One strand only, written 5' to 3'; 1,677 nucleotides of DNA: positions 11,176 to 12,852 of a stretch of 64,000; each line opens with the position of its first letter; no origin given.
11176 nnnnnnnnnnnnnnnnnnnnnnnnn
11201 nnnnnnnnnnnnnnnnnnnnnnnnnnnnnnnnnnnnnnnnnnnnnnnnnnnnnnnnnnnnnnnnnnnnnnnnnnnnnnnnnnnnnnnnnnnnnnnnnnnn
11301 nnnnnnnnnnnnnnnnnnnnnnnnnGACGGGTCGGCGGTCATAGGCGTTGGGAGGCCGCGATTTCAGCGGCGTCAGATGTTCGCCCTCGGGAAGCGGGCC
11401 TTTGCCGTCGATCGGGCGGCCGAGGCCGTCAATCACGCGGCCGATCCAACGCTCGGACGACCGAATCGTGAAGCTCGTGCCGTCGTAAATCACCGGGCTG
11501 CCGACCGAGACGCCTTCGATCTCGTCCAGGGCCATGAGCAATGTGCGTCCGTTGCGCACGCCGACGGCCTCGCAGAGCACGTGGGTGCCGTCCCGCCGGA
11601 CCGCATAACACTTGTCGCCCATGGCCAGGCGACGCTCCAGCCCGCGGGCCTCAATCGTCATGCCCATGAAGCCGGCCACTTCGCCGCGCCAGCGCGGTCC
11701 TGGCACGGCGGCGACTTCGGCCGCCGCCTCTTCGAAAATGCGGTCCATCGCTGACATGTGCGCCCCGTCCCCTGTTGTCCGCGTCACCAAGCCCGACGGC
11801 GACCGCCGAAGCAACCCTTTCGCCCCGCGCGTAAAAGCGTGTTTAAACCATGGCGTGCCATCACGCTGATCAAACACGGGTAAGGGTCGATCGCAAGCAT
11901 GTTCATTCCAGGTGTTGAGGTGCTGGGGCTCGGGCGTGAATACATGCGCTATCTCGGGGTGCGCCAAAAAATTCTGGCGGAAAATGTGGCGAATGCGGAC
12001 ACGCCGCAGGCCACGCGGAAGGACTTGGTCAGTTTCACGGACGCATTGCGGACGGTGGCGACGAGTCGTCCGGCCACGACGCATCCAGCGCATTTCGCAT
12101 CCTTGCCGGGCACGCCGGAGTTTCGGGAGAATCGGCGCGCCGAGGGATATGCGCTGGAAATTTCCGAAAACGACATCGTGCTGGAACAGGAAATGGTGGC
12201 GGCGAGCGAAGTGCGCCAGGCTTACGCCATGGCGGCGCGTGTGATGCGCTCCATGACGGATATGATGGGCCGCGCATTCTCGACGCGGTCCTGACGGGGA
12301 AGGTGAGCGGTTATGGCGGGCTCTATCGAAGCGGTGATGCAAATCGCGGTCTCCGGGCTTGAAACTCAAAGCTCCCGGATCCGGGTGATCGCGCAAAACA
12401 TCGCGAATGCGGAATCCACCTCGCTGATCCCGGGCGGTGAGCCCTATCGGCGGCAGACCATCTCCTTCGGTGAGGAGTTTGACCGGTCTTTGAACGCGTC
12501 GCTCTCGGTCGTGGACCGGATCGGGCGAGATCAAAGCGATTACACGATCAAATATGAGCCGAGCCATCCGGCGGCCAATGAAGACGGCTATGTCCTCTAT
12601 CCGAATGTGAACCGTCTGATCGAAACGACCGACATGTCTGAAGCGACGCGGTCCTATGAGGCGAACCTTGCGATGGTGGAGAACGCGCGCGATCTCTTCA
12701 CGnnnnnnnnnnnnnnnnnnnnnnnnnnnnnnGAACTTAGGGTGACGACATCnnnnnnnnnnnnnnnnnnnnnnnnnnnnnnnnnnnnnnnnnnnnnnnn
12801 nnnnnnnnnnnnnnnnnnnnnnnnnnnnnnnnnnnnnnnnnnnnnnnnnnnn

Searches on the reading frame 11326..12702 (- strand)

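Call 63: search_protein_families(library=pfam, proteins=[window:11326-12702:-], max_evalue=0.01)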
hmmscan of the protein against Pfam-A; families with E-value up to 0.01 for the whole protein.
window:11326-12702:- (459 aa): 1 family
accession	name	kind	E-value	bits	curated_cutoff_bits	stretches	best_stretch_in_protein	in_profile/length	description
PF02874.29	ATP-synt_ab_N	-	0.00097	20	20.9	1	360-405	20-66/69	ATP synthase alpha/beta family, beta-barrel domain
